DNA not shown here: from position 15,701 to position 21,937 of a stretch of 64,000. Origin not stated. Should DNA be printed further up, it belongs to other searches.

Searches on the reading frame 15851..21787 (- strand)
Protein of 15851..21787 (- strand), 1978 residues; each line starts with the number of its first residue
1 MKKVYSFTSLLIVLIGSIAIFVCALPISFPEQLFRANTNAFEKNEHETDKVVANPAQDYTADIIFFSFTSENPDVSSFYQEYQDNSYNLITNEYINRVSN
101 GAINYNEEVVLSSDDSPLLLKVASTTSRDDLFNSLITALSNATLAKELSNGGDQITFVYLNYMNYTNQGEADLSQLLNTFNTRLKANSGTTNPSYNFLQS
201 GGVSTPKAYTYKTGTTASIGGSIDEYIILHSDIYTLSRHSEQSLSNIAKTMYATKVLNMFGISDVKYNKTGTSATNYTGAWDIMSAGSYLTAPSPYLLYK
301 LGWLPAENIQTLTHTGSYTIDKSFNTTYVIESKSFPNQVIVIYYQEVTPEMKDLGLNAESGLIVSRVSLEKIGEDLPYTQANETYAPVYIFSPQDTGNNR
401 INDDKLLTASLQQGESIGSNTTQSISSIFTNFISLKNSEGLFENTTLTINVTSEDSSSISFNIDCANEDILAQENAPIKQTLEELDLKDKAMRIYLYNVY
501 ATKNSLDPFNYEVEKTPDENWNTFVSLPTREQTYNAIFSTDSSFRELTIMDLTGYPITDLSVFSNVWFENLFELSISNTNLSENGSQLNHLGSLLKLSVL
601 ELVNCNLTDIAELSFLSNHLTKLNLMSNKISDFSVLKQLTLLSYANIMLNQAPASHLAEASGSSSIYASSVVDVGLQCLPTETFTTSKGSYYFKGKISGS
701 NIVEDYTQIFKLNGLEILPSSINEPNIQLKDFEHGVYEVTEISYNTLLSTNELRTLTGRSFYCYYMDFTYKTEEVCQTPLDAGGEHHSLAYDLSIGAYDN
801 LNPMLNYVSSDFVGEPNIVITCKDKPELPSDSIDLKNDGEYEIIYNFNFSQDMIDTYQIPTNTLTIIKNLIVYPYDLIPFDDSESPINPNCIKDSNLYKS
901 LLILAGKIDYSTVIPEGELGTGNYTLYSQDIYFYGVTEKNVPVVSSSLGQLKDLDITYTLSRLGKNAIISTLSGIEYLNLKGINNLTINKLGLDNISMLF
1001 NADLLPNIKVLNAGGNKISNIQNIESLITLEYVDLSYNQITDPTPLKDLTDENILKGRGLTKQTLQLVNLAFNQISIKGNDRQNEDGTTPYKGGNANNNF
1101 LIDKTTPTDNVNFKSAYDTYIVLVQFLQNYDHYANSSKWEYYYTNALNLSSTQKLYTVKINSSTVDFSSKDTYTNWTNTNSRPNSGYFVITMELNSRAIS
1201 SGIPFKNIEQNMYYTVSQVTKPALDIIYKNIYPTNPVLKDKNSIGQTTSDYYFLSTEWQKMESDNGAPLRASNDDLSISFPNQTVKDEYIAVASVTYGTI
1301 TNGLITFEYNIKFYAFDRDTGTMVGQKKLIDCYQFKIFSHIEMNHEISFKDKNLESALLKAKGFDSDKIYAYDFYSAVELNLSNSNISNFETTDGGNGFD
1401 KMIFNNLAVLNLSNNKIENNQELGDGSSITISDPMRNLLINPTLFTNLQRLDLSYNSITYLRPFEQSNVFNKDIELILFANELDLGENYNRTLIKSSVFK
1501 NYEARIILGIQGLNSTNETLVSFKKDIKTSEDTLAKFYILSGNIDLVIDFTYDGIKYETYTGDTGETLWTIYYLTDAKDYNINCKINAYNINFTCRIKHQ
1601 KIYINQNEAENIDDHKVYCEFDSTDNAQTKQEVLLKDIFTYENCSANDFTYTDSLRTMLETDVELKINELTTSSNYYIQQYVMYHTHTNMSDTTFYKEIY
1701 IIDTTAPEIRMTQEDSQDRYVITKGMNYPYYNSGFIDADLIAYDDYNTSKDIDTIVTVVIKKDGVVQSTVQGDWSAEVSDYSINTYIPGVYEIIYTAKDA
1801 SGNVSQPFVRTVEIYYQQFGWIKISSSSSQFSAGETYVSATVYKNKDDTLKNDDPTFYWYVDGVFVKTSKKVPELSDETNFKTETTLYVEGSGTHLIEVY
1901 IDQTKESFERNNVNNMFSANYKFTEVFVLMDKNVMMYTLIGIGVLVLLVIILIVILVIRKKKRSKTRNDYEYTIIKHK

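Call 8: search_protein_families(library=ncbifam, proteins=[window:15851-21787:-], max_evalue=0.1)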
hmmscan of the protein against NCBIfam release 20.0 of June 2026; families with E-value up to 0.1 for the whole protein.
window:15851-21787:- (1978 aa): 3 families
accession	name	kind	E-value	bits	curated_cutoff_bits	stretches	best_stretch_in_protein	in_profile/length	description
TIGR03296.1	M6dom_TIGR03296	domain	1.1e-05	25.5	110.8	1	260-342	178-265/286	M6 family metalloprotease domain-containing protein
NF041738.1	GG_III-CTERM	domain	0.003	17.4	22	1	1939-1963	3-27/28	GGIII-like transmembrane region-containing protein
NF033218.1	anchor_AmaP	equivalog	0.078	12.7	55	0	1929-1965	41-76/166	alkaline shock response membrane anchor protein AmaP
